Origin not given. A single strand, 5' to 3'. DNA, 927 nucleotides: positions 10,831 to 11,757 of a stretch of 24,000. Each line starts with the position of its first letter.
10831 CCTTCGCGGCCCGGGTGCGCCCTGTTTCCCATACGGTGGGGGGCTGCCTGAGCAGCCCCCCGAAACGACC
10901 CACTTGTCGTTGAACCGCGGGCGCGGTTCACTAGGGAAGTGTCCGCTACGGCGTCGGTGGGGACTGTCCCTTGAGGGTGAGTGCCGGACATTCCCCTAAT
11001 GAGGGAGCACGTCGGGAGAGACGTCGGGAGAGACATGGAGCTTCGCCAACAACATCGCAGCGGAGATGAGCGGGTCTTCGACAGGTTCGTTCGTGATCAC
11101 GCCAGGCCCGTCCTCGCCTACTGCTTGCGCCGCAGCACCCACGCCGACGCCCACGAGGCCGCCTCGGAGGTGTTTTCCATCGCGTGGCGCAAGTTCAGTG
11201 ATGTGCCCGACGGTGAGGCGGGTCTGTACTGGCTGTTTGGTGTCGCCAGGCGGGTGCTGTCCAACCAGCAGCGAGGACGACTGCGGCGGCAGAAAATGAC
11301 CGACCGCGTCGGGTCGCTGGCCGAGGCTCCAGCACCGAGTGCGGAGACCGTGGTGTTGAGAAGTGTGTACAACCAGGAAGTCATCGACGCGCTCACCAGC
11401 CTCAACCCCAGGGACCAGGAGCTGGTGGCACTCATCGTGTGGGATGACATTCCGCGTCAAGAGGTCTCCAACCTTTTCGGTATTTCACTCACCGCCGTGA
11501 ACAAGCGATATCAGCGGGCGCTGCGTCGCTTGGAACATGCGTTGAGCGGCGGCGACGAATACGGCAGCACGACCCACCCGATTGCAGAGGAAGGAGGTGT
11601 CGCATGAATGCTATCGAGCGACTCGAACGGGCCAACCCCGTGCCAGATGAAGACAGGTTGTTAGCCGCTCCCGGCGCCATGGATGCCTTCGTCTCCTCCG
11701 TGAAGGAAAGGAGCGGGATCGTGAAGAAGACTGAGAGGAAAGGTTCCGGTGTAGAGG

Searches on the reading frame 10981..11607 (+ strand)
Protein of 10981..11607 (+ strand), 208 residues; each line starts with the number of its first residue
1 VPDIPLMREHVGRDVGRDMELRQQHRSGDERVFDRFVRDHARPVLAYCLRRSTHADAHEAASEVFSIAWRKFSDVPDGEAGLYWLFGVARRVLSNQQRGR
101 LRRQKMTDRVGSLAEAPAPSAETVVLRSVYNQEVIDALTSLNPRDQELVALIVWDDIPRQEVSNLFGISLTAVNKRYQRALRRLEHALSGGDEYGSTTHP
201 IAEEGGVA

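Call 8: search_protein_families(library=pfam, proteins=[window:10981-11607:+])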
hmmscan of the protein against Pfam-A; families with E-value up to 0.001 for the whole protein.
window:10981-11607:+ (208 aa): 4 families
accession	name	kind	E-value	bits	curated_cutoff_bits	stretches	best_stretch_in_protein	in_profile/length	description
PF08281.18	Sigma70_r4_2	-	1.2e-09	38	25.7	1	132-184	2-54/54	Sigma-70, region 4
PF04545.22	Sigma70_r4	-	5.5e-07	29.4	24.1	1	137-184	1-48/50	Sigma-70, region 4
PF04542.20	Sigma70_r2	-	0.00012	22.2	24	1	36-100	1-68/71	Sigma-70 region 2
PF07638.17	Sigma70_ECF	-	0.00056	20.3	21.1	1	89-188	91-183/185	ECF sigma factor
